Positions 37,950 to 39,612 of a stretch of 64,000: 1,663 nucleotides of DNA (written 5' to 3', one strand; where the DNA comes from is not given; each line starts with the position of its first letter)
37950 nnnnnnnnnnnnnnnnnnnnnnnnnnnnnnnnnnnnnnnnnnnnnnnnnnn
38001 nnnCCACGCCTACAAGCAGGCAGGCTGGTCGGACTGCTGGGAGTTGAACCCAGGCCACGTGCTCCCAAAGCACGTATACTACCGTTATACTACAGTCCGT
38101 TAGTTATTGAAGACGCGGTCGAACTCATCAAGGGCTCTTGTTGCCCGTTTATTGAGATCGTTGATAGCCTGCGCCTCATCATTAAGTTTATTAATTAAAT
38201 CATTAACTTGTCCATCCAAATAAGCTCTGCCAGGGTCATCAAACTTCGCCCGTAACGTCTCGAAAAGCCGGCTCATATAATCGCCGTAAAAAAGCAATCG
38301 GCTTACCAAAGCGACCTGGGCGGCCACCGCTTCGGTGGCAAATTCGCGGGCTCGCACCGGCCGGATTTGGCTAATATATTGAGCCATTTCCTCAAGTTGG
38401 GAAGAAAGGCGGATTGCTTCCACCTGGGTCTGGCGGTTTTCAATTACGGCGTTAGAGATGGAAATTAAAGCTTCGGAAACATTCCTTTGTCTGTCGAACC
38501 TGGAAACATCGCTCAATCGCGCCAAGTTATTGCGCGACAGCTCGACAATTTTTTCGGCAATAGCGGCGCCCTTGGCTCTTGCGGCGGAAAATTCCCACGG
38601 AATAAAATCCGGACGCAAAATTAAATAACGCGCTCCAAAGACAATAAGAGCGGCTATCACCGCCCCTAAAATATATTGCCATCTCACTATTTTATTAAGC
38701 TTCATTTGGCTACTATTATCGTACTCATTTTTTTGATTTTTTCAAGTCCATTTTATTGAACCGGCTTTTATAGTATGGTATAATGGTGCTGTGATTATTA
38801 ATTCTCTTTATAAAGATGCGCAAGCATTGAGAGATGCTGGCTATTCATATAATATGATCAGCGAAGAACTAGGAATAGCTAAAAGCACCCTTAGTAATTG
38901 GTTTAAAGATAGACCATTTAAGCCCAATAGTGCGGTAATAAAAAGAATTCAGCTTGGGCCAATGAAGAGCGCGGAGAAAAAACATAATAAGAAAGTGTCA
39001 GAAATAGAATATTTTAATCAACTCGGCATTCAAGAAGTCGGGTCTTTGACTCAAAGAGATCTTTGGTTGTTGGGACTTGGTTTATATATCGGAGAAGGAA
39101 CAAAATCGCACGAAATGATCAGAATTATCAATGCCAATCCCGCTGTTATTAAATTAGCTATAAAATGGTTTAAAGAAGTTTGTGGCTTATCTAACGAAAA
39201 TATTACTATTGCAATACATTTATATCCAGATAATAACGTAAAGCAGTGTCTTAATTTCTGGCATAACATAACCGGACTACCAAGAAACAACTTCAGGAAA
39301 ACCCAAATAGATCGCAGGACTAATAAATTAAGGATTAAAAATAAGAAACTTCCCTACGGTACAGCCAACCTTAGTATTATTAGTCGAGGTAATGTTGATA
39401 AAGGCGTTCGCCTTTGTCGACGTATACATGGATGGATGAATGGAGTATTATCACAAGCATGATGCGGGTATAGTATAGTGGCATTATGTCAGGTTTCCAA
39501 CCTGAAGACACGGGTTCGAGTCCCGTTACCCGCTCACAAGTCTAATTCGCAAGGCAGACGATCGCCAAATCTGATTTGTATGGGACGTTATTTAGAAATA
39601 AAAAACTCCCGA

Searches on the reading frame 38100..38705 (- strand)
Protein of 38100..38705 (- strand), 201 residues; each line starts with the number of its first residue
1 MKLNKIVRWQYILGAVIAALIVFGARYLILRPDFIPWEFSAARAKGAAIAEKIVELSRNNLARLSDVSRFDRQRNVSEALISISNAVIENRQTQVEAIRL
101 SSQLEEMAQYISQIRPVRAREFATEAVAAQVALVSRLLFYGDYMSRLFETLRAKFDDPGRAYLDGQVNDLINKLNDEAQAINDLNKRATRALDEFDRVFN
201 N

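Call 3: search_protein_families(library=pfam, proteins=[window:38100-38705:-], max_evalue=0.1)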
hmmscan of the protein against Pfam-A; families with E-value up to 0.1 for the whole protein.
window:38100-38705:- (201 aa): 2 families
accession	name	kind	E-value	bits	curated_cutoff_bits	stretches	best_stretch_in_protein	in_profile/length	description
PF08397.16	IMD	-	0.071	13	26.2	0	43-112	112-178/219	IRSp53/MIM homology domain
PF15619.11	Lebercilin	-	0.077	13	34.3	0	168-197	24-53/193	Ciliary protein causing Leber congenital amaurosis disease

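Call 4: search_protein_families(library=padloc, proteins=[window:38100-38705:-], max_evalue=0.1)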
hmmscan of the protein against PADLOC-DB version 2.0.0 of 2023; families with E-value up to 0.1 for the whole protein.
window:38100-38705:- (201 aa): 1 family
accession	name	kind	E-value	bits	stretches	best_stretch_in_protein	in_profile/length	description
PDLC00640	ZorA2|ZorA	-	0.00061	16.6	1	76-192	364-477/590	MotA/ExbB/TolQ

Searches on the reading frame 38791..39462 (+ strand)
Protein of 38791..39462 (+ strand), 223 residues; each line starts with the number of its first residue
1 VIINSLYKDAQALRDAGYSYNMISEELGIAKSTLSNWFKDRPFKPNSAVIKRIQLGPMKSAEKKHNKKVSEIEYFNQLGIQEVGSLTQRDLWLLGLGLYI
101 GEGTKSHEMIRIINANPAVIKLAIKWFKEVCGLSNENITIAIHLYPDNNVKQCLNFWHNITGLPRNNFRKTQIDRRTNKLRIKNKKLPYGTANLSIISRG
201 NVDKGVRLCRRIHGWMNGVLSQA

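Call 3: search_protein_families(library=pfam, proteins=[window:38791-39462:+], max_evalue=0.1)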
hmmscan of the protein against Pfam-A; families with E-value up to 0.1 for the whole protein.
window:38791-39462:+ (223 aa): 6 families
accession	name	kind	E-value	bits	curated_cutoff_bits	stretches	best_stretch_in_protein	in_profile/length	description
PF01381.28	HTH_3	-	0.00068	20.1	23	1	13-53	5-44/55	Helix-turn-helix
PF12844.13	HTH_19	-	0.0017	18.6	30.2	1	11-53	6-47/64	Helix-turn-helix domain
PF13384.12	HTH_23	-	0.013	15.8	24.6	1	13-39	13-39/50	Homeodomain-like domain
PF13936.12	HTH_38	-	0.036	14.3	27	1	11-36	14-39/44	Helix-turn-helix domain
PF07022.19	Phage_CI_repr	-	0.039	14.7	22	1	24-39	19-34/65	Bacteriophage CI repressor helix-turn-helix domain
PF01527.26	HTH_Tnp_1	-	0.09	13.5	24.1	0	15-39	21-45/75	Transposase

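Call 4: search_protein_families(library=padloc, proteins=[window:38791-39462:+], max_evalue=0.1)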
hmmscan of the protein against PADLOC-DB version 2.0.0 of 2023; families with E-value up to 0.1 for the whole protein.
window:38791-39462:+ (223 aa): 1 family
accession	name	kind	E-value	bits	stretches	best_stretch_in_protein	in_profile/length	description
PDLC03686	HEase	-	0.00044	18.4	1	85-134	100-148/188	homing endonuclease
